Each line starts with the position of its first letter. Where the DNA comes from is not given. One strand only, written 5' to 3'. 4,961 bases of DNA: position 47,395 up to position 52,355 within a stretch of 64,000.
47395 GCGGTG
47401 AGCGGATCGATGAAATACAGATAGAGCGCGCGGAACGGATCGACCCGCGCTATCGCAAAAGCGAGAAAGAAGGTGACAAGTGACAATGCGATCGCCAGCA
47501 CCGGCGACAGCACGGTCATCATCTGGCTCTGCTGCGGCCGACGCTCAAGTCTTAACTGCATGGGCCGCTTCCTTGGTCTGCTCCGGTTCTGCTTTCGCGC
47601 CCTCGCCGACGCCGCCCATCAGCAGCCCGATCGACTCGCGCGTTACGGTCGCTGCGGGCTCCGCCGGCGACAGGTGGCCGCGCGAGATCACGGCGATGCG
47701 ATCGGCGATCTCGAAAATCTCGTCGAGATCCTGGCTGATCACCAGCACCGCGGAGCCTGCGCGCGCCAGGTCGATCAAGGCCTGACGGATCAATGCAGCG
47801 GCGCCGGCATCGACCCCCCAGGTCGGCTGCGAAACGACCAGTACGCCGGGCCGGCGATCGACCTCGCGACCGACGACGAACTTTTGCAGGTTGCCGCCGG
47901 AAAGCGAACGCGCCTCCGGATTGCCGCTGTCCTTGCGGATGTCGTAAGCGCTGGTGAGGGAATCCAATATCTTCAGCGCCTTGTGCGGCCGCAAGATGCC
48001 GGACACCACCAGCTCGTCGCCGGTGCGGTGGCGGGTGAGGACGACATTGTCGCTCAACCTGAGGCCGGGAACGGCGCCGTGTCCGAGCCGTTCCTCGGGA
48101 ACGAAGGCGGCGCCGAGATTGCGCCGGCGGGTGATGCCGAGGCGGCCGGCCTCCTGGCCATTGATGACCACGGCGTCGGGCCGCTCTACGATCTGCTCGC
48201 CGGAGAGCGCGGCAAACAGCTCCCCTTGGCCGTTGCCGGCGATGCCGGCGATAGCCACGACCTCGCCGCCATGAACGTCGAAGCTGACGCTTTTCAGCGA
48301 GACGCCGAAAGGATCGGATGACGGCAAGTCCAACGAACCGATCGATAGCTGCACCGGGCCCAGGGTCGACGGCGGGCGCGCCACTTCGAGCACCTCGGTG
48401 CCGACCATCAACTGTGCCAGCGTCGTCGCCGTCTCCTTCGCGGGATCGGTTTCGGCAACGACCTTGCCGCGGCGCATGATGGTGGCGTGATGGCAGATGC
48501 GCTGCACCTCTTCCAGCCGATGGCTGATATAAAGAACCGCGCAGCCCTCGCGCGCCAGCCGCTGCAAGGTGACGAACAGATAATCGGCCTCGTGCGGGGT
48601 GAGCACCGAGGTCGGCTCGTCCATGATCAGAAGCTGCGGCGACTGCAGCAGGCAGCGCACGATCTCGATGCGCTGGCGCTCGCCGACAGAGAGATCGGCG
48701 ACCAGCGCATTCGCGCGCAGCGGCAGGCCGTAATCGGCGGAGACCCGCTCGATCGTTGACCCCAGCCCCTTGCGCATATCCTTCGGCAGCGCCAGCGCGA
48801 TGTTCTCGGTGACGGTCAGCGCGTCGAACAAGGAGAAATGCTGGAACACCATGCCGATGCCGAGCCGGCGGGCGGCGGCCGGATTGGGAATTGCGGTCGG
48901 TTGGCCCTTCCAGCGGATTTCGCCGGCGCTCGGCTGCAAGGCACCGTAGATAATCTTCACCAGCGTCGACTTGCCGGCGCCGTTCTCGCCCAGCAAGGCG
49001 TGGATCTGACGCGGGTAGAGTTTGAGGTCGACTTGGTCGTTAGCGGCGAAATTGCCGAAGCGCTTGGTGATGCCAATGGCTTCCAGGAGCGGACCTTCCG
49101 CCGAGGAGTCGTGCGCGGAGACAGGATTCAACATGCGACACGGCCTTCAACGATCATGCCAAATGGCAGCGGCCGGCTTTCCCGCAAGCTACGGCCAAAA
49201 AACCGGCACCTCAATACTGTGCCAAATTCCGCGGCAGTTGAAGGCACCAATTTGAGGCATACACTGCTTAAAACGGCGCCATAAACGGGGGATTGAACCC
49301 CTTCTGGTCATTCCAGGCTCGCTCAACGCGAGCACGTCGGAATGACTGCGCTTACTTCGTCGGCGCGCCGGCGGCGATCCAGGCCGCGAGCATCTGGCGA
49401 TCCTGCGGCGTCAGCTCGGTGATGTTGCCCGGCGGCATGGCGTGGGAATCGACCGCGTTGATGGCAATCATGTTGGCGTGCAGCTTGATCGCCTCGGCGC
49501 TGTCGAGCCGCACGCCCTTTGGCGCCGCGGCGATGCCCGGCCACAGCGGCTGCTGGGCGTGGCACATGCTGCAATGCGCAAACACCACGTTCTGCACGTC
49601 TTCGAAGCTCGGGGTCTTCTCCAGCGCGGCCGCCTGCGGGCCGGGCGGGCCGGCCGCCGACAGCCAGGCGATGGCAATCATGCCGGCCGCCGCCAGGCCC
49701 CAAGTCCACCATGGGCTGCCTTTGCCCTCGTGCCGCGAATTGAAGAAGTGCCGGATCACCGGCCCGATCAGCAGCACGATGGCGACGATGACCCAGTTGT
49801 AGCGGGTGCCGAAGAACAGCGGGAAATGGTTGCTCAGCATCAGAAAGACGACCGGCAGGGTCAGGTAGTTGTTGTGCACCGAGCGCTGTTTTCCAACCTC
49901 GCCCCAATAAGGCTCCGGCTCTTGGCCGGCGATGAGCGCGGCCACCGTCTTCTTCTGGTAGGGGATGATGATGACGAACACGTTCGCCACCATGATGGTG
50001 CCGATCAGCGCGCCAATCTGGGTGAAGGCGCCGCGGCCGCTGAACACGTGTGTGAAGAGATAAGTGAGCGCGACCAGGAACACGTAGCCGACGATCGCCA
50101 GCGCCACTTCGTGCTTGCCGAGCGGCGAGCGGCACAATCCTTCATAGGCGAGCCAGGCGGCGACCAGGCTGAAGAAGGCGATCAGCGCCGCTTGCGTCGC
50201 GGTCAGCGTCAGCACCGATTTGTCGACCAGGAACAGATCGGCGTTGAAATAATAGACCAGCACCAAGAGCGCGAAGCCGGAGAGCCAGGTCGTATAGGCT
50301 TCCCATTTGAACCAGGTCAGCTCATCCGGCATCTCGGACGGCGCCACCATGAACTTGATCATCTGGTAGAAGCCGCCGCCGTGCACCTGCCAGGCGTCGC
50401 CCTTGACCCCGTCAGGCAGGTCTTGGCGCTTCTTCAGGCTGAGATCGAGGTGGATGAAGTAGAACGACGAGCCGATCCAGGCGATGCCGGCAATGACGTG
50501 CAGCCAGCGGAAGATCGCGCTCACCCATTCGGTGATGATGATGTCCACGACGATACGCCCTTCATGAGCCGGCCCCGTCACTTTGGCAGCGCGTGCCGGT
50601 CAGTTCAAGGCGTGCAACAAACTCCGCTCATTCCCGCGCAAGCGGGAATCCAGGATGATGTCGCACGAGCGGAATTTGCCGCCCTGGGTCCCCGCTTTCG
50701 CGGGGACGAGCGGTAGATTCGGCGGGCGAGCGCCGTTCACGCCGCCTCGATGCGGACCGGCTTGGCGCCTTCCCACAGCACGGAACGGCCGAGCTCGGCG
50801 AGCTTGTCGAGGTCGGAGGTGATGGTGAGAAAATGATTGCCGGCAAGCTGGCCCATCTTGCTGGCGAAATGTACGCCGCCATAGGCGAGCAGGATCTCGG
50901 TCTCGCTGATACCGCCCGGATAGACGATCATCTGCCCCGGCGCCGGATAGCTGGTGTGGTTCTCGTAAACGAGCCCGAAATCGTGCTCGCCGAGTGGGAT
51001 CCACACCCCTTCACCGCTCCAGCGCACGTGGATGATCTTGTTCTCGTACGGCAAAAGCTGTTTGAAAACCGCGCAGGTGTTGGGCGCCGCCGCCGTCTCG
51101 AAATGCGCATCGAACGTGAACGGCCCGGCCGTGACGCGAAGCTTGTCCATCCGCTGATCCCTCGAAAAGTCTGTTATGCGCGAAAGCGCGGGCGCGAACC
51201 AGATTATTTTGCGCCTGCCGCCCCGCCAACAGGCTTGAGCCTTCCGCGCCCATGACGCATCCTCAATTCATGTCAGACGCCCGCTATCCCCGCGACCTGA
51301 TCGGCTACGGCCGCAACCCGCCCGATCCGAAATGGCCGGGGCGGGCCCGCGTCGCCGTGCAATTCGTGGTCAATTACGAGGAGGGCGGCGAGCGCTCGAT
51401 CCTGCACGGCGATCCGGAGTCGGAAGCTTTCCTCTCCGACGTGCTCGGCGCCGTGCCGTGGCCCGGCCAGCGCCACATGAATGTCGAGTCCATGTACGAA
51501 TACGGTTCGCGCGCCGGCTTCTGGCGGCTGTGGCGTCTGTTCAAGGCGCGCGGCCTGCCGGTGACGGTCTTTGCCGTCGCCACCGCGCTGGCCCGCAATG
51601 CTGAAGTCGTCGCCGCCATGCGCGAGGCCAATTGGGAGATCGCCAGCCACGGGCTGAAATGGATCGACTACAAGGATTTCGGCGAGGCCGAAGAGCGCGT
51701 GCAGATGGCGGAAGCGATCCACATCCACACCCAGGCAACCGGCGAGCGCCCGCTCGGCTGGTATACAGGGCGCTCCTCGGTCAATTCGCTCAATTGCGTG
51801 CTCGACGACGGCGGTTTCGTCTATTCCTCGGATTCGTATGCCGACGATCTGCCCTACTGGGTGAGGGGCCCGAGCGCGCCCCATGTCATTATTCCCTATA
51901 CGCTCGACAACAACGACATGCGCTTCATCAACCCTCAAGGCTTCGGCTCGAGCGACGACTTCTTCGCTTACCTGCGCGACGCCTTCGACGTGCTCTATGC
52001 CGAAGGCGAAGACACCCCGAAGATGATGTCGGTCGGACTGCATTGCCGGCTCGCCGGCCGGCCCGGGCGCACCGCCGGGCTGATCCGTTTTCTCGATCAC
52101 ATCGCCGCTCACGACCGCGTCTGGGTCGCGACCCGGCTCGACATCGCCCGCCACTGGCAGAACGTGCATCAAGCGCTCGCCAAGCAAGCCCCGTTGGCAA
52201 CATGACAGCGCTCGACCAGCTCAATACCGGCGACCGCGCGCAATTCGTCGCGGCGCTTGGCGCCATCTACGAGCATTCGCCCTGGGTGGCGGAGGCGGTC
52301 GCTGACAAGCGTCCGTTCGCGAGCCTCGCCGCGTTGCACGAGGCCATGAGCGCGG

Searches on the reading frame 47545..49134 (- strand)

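Call 57: search_protein_families(library=pfam, proteins=[window:47545-49134:-], max_evalue=0.00001)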
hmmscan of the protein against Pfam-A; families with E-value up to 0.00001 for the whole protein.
window:47545-49134:- (529 aa): 1 family
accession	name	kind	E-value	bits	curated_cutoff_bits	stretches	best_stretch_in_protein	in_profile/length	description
PF00005.33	ABC_tran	-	6.7e-43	147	25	2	33-176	2-137/137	ABC transporter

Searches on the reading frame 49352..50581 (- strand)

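Call 57: search_protein_families(library=pfam, proteins=[window:49352-50581:-], max_evalue=0.00001)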
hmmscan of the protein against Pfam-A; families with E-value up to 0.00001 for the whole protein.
window:49352-50581:- (409 aa): 1 family
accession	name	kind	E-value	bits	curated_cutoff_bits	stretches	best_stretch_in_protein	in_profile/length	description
PF06181.16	Urate_ox_N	-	4.5e-131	437.1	26.9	1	15-307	2-294/295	Urate oxidase N-terminal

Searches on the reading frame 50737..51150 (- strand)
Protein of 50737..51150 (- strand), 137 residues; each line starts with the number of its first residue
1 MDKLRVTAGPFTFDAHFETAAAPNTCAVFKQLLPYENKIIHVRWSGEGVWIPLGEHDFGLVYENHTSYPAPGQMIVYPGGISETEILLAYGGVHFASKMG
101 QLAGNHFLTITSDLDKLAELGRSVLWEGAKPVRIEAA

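Call 57: search_protein_families(library=pfam, proteins=[window:50737-51150:-], max_evalue=0.00001)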
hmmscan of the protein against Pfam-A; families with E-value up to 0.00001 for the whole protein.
window:50737-51150:- (137 aa): 1 family
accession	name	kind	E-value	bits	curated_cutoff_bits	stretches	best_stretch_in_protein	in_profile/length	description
PF12903.12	DUF3830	-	1.6e-32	112.9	26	1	11-134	8-141/143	Protein of unknown function (DUF3830)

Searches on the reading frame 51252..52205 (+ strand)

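Call 57: search_protein_families(library=pfam, proteins=[window:51252-52205:+], max_evalue=0.00001)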
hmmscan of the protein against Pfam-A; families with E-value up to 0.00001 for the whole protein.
window:51252-52205:+ (317 aa): 1 family
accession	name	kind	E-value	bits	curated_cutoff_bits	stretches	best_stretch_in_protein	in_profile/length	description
PF01522.26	Polysacc_deac_1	-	2.7e-10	40.7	23.1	1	80-175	11-106/124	Polysaccharide deacetylase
